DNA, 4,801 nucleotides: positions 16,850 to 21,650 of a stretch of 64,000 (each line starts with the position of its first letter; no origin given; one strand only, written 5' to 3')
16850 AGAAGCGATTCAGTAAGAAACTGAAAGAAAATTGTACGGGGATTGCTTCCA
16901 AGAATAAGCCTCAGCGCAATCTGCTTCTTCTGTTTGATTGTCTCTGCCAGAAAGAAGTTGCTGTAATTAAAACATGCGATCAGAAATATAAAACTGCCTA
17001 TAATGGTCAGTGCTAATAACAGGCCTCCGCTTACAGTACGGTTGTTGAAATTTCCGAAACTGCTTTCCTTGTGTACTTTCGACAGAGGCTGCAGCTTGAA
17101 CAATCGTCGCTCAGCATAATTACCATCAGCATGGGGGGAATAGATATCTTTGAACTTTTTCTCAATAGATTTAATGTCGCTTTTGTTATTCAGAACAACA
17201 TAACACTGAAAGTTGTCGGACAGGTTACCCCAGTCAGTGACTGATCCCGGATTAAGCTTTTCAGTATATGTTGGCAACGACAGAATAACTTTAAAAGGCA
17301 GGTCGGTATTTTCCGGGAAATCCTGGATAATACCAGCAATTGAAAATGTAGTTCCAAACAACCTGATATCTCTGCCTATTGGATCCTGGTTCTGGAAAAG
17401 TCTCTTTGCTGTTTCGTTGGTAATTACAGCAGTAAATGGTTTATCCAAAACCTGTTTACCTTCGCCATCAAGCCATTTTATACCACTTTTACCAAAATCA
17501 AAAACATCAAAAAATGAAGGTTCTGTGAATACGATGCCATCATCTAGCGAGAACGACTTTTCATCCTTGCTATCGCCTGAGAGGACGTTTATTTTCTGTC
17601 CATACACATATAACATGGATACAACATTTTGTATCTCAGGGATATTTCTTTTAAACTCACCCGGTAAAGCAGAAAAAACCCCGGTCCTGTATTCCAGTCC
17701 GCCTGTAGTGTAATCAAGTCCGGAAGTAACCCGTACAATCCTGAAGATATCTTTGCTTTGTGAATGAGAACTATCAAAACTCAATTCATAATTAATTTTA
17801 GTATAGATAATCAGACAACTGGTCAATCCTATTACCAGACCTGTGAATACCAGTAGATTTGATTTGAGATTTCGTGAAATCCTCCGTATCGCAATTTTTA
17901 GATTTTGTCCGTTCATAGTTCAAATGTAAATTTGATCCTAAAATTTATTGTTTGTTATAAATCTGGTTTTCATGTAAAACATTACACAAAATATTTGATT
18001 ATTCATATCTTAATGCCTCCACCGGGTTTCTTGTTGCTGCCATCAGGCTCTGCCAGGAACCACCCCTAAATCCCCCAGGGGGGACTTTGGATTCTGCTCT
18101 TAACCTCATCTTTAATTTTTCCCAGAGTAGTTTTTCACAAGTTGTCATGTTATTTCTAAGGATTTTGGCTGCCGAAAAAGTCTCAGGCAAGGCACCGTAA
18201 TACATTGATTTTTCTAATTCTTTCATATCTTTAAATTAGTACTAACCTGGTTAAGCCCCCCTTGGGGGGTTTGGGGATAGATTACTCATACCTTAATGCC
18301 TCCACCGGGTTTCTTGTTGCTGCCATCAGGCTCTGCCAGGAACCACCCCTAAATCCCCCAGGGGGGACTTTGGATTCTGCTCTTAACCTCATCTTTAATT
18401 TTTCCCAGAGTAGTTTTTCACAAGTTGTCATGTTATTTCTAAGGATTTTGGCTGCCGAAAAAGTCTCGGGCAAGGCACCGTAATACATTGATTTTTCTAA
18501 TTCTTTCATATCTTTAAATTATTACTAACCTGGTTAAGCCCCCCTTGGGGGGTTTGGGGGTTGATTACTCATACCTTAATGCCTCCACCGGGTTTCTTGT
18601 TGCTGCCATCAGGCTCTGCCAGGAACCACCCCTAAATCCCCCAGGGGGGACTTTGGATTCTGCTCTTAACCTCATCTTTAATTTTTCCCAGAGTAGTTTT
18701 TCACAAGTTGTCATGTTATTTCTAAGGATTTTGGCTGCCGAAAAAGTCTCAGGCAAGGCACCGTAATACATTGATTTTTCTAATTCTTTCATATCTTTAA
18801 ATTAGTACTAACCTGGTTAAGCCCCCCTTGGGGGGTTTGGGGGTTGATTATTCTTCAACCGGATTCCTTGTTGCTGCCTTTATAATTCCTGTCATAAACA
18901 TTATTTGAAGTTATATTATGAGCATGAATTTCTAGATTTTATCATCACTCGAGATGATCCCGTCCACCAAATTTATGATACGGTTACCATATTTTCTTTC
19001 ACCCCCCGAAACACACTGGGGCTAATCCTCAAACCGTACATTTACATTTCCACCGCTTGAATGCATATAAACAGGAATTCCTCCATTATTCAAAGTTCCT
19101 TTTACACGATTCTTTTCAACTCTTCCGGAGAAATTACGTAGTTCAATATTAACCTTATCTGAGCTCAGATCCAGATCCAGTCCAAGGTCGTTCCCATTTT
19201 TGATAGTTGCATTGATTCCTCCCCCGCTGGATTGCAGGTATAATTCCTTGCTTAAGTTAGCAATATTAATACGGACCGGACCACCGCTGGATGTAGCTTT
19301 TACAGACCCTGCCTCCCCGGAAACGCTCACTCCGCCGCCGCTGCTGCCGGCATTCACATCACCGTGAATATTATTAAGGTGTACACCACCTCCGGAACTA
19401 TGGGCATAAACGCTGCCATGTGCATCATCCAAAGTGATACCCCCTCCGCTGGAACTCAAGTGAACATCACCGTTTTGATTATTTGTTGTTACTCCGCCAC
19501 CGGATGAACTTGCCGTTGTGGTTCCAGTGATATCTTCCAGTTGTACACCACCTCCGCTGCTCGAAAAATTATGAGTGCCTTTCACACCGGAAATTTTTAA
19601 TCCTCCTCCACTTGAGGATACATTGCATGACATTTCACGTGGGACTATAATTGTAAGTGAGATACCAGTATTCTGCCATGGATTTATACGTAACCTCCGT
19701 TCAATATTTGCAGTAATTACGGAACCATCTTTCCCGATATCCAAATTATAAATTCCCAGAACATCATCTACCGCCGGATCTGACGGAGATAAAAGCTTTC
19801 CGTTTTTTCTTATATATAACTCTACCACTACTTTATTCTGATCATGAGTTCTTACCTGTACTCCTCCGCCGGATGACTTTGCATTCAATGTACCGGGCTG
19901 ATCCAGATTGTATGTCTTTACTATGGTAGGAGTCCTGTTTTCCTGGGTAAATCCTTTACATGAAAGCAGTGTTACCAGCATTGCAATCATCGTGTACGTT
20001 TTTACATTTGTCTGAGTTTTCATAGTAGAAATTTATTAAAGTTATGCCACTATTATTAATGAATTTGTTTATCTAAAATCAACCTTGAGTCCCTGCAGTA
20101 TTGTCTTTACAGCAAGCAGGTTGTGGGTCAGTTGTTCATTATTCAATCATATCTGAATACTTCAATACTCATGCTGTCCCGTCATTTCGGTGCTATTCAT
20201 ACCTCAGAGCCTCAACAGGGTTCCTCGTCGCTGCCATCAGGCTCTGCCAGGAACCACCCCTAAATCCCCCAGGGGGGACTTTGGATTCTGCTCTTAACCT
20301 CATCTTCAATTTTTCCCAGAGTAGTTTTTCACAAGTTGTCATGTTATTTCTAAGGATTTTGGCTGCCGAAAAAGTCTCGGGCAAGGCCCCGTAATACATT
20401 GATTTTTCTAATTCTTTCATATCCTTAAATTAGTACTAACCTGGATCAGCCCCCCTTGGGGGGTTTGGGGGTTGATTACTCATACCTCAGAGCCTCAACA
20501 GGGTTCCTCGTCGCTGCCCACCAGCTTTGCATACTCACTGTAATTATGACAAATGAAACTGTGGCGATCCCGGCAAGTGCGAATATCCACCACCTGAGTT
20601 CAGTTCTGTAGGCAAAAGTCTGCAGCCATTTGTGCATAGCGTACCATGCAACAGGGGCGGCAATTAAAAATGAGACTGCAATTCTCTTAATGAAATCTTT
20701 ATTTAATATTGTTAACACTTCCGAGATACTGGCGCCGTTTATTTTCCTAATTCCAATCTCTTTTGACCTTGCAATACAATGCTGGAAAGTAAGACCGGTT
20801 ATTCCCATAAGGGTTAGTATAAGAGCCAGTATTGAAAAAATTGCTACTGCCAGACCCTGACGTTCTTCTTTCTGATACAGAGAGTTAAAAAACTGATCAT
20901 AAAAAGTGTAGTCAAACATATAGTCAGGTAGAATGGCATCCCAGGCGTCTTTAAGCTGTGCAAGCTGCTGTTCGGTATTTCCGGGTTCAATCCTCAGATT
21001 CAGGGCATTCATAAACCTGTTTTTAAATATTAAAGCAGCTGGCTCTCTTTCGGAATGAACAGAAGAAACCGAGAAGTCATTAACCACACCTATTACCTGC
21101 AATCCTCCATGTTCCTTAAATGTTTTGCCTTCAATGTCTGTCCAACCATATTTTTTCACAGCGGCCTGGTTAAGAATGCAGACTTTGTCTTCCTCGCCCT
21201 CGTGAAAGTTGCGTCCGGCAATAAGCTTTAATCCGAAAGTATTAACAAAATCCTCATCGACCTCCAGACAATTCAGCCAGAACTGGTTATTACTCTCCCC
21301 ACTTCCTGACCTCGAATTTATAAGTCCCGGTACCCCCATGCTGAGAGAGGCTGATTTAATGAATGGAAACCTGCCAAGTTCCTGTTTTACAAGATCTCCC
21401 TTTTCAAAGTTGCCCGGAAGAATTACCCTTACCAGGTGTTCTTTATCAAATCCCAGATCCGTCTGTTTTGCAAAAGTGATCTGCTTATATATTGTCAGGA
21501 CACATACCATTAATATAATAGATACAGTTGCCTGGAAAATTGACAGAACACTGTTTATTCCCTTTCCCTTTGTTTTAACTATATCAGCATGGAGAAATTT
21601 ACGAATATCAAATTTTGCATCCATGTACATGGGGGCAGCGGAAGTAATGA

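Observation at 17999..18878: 3.1 tandem copies of a 283-bp unit, each an intact identical 75-codon chimera of a DUF559-like N-terminus and the FtsX permease tail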

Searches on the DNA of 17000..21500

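Call 9: search_rna_families(source=window, start=17000, end=21500, threshold=evalue, max_evalue=1)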
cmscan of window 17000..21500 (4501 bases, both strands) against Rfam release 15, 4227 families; matches with E-value up to 1: 1.
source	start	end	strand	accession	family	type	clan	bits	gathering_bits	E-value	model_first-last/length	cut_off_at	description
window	21338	21407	+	RF03203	mir-3070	Gene; miRNA;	-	20.3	75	0.69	1-89/89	no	mir-3070 microRNA precursor family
